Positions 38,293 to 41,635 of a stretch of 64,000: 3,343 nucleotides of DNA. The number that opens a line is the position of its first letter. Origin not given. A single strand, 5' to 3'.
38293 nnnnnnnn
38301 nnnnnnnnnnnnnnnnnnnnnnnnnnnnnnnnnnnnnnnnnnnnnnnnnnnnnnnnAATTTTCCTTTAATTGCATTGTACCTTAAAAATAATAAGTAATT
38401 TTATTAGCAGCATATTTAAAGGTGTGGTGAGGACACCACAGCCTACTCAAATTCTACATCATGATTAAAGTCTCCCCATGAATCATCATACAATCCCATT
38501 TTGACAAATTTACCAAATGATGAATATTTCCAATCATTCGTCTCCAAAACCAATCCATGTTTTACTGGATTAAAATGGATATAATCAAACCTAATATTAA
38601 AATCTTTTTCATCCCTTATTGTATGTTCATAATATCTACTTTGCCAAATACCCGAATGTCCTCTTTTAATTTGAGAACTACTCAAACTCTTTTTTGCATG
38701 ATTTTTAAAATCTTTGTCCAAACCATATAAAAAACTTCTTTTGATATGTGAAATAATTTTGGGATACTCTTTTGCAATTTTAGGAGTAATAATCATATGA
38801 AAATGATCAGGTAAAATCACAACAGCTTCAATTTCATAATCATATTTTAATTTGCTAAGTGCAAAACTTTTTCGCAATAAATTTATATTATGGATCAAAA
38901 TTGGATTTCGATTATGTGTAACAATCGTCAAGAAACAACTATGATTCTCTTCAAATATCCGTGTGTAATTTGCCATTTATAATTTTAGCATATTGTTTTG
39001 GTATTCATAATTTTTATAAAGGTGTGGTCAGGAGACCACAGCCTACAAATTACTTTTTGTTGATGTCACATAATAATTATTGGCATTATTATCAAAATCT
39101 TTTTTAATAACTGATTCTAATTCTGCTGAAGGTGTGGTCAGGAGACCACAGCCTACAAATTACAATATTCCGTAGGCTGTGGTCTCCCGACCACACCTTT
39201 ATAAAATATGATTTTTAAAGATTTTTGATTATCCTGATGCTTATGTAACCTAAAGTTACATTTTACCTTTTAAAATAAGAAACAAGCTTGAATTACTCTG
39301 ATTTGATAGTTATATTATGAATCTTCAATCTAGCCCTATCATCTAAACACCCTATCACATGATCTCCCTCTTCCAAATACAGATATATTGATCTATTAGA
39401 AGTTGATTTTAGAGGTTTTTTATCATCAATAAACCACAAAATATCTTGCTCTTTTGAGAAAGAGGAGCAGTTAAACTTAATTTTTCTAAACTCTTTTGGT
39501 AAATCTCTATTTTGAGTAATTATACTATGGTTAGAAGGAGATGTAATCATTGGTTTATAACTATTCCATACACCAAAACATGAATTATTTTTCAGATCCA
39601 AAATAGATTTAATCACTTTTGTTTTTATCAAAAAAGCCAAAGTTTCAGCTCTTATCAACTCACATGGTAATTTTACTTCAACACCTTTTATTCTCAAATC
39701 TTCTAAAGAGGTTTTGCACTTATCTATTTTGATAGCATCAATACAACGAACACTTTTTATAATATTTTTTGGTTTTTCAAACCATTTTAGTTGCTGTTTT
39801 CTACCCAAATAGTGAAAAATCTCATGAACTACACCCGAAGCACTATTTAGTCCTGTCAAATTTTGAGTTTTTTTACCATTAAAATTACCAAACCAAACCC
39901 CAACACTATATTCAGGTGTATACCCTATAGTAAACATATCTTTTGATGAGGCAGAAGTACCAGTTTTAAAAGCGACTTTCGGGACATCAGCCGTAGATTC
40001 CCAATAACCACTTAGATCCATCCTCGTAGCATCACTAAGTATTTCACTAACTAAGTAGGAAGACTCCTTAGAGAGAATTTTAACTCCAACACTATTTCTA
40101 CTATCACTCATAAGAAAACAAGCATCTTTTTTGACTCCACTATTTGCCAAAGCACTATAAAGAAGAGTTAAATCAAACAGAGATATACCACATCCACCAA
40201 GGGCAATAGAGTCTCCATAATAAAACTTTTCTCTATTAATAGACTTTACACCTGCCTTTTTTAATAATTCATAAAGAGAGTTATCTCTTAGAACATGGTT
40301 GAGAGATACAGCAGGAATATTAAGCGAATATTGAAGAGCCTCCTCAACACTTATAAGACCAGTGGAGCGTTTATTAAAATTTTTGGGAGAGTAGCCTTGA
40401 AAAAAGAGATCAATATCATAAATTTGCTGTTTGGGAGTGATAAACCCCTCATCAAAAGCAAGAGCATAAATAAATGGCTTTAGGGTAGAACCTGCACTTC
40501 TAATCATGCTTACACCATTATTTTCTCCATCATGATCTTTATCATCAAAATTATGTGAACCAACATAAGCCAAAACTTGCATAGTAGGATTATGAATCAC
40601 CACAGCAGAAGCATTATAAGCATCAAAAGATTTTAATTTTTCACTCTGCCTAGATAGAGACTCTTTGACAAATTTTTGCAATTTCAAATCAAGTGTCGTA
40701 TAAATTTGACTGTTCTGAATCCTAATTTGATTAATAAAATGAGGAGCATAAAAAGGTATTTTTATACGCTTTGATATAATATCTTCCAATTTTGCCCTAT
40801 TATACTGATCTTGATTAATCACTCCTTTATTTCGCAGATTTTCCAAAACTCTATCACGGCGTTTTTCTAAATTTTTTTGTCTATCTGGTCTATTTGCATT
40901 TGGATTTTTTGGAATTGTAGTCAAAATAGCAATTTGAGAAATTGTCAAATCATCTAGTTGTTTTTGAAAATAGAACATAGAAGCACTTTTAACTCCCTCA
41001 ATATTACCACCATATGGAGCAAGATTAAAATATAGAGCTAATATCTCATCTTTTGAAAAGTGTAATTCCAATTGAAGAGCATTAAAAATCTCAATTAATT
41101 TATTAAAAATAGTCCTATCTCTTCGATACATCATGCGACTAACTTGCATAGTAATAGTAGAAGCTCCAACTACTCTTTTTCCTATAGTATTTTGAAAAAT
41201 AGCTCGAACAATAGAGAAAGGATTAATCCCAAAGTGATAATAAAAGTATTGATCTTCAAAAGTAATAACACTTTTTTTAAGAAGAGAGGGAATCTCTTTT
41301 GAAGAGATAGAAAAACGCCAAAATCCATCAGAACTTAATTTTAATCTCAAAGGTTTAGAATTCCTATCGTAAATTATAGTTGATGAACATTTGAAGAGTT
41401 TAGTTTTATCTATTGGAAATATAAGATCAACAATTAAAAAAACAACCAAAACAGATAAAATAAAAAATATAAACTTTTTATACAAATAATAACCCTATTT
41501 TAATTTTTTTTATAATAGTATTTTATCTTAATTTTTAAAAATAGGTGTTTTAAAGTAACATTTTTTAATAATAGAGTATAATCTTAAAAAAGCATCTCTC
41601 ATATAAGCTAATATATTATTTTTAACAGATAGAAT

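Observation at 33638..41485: Alpha-2-macroglobulin / PBP1C pair in inverted order and physically uncoupled by a RAYT-REP insertion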

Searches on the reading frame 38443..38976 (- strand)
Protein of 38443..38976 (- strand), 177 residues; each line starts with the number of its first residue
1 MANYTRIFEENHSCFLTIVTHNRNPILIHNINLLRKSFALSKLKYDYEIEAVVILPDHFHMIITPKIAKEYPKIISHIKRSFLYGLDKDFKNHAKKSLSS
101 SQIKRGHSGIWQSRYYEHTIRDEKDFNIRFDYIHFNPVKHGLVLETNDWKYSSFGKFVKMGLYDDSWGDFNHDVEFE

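Call 5: search_protein_families(library=pfam, proteins=[window:38443-38976:-])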
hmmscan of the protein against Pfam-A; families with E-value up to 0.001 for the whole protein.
window:38443-38976:- (177 aa): 1 family
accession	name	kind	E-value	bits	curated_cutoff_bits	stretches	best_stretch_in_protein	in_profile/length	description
PF01797.21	Y1_Tnp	-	1.2e-07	32.3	23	1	16-134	9-119/121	Transposase IS200 like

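Call 6: search_protein_families(library=ncbifam, proteins=[window:38443-38976:-])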
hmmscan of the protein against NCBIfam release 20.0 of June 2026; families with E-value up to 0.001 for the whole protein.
window:38443-38976:- (177 aa): 2 families
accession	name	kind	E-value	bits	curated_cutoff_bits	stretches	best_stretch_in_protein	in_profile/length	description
NF047646.1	REP_Tyr_transpos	equivalog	3.2e-42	143.9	80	1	3-152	1-146/146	REP-associated tyrosine transposase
NF033573.1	transpos_IS200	equivalog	1e-05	25.8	55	1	14-123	13-115/126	IS200/IS605 family transposase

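Call 35: find_homologous_proteins(query=window:38443-38976:-)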
Query window:38443-38976:- (177 aa): 1824 proteins with E <= 0.001 among 1866 candidates; the best 120 are listed.
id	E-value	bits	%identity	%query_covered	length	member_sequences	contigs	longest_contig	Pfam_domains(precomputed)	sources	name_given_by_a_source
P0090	7.3e-115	399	99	100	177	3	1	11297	PF01797.22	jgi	-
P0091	2.0e-84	300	76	100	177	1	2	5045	PF01797.22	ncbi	-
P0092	1.5e-83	297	76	100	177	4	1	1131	PF01797.22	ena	-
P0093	7.1e-80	285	73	100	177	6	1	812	PF01797.22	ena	-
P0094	1.4e-73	265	63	98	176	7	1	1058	PF01797.22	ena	-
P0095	1.4e-73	265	65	100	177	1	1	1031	PF01797.22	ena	-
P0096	1.5e-73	265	67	100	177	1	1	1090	PF01797.22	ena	-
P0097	1.7e-73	264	68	100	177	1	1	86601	PF01797.22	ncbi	-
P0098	5.0e-73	263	63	100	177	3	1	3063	PF01797.22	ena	-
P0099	1.2e-72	262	64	100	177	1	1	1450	PF01797.22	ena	-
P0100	5.2e-72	260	64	100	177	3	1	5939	PF01797.22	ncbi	-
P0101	9.6e-72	259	67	98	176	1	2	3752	PF01797.22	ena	-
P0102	1.4e-71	258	64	100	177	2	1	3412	PF01797.22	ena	-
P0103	2.0e-71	258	76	85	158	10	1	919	-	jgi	jgi:putative transposase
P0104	2.1e-71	258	63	100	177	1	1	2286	PF01797.22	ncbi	-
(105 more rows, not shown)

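Call 36: find_encoding_contigs(protein=P0091, flank=5000, max_places=3)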
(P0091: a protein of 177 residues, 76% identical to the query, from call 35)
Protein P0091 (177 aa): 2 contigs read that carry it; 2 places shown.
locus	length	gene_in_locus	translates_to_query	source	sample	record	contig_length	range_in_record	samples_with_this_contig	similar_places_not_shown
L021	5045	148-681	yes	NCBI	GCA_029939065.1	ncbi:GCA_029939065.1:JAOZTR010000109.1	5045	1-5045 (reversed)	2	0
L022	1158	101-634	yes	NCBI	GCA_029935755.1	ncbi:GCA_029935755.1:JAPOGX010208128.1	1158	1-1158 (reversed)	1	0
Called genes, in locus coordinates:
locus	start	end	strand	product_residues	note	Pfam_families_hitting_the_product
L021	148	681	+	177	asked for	PF01797:Y1_Tnp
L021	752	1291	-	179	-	PF02463:SMC_N (weak)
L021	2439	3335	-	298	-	PF01513:NAD_kinase, PF20143:NAD_kinase_C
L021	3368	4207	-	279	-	PF01522:Polysacc_deac_1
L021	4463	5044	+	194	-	?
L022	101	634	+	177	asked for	PF01797:Y1_Tnp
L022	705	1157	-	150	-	?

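Call 37: find_encoding_contigs(protein=P0097, flank=5000, max_places=2)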
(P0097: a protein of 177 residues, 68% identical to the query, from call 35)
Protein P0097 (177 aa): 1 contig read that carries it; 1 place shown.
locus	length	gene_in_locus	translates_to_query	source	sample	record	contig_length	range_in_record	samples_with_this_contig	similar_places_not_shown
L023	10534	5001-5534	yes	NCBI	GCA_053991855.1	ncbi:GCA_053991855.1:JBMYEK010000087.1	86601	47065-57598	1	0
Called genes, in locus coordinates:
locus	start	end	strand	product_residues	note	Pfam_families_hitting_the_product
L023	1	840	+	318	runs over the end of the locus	PF26365:ApoNAT_membrane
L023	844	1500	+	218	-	PF01135:PCMT, PF01209:Ubie_methyltran, PF01269:Fibrillarin, PF13489:Methyltransf_23, PF13847:Methyltransf_31, PF08241:Methyltransf_11, PF08242:Methyltransf_12, PF13649:Methyltransf_25, +2 more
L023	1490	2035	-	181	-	PF05685:Uma2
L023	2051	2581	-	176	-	PF06908:YpsA (weak)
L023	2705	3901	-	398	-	-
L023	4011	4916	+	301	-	-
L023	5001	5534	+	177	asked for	PF01797:Y1_Tnp (weak)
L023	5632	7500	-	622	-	PF02254:TrkA_N, PF02026:RyR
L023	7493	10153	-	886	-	PF01582:TIR, PF13676:TIR_2, PF13191:AAA_16 (weak), PF24883:NPHP3_N, PF25521:WHD_TANC1 (weak), PF13374:TPR_10 (weak), PF13424:TPR_12, PF13374:TPR_10 (weak), +17 more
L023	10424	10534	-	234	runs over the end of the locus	-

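Call 38: find_encoding_contigs(protein=P0090, flank=6000, max_places=3)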
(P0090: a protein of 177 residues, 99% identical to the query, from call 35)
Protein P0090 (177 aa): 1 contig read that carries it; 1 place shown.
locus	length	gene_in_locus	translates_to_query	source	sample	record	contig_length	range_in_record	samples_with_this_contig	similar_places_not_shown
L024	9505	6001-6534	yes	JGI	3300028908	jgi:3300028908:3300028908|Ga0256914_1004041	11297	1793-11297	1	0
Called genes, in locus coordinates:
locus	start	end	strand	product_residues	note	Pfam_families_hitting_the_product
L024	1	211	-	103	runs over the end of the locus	PF14110:DUF4282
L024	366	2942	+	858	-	PF02861:Clp_N, PF23569:NBD_SMAX1 (weak), PF00004:AAA, PF17871:AAA_lid_9, PF00004:AAA, PF07724:AAA_2, PF07728:AAA_5, PF10431:ClpB_D2-small, +6 more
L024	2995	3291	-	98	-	PF03776:MinE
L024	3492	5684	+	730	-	PF00912:Transgly, PF00905:Transpeptidase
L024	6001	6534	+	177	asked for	PF01797:Y1_Tnp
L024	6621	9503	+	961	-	?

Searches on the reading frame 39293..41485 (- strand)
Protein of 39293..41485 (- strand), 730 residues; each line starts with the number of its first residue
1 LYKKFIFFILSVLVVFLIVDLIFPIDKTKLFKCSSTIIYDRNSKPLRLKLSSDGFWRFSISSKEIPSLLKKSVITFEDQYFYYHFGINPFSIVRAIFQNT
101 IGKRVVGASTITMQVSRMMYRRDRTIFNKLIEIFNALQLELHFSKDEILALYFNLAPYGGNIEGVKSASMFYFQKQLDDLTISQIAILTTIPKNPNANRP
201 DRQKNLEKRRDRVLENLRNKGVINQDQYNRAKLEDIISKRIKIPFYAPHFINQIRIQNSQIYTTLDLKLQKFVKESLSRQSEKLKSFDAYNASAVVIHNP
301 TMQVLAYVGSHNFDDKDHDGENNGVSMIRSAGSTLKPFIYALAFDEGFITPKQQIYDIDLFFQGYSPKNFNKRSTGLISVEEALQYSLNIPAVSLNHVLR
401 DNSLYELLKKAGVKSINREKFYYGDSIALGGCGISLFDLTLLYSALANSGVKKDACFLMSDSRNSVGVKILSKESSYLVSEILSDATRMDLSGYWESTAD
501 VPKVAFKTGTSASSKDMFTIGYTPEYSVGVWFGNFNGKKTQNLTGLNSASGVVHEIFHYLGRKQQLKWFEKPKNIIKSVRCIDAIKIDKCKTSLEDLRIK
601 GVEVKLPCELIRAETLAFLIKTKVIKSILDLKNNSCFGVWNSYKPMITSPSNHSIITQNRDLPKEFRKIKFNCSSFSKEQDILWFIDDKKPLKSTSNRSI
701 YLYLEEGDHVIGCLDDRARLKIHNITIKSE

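Call 5: search_protein_families(library=pfam, proteins=[window:39293-41485:-])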
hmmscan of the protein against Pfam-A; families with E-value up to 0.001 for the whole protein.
window:39293-41485:- (730 aa): 3 families
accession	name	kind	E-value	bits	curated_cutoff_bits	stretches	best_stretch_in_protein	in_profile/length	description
PF00912.28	Transgly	-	2.3e-48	164.4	27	1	56-217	13-177/178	Transglycosylase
PF00905.27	Transpeptidase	-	2e-19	70.4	22.1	1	293-524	2-266/299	Penicillin binding protein transpeptidase domain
PF06832.18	BiPBP_C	-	6.1e-05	23.3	26.8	1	644-717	11-82/90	Penicillin-Binding Protein C-terminus Family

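Call 6: search_protein_families(library=ncbifam, proteins=[window:39293-41485:-])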
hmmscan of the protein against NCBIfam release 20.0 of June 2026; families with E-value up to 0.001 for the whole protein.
window:39293-41485:- (730 aa): 15 families
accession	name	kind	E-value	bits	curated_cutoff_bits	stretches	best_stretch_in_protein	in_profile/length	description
TIGR02073.1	PBP_1c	equivalog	9.5e-183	609.6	494.2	1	34-726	10-726/728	penicillin-binding protein 1C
NF008414.0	PRK11240.1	equivalog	6.2e-105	351.9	1121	1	7-573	16-577/774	peptidoglycan glycosyltransferase PbpC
TIGR02074.1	PBP_1a_fam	subfamily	9.3e-100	334.9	508.75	1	57-558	2-530/535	PBP1A family penicillin-binding protein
NF051885.1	tranpepglycosPbpC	equivalog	6.2e-72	243.1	900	1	60-551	78-584/632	multimodular transpeptidase-transglycosylase PbpC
TIGR02071.1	PBP_1b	equivalog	7e-61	206.3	717.75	1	57-576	147-696/729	penicillin-binding protein 1B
NF038272.1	strep_PBP1A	exception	4.8e-53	180.5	1075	1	7-516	22-564/658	penicillin-binding protein PBP1A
NF038276.1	strep_PBP2A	exception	9.4e-51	172.9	1100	2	6-239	42-277/716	penicillin-binding protein PBP2A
NF008643.0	PRK11636.1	equivalog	3.2e-46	158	1263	2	57-262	66-276/850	peptidoglycan glycosyltransferase/peptidoglycan DD-transpeptidase MrcA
NF011423.0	PRK14850.1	equivalog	5.4e-46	157.3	1275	1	49-575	149-705/764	penicillin-binding protein 1b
NF038274.1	strep_PBP1B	exception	4.6e-45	154.2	1225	2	52-236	78-278/745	penicillin-binding protein PBP1B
NF007061.0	PRK09506.1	equivalog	5.4e-41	140.3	1120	1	51-579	205-762/825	bifunctional glycosyl transferase/transpeptidase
NF010008.0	PRK13481.1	equivalog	3.4e-25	88.9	270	1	60-231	83-263/269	glycosyltransferase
TIGR02070.1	mono_pep_trsgly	equivalog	5.1e-25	88.3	182.65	1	6-216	11-216/224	monofunctional biosynthetic peptidoglycan transglycosylase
TIGR03423.1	pbp2_mrdA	equivalog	4.5e-10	38.7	455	1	258-412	226-389/593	penicillin-binding protein 2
NF053573.1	PBP2_PenA_Neis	exception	3.2e-06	26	1105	1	260-415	234-390/572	peptidoglycan D,D-transpeptidase PBP2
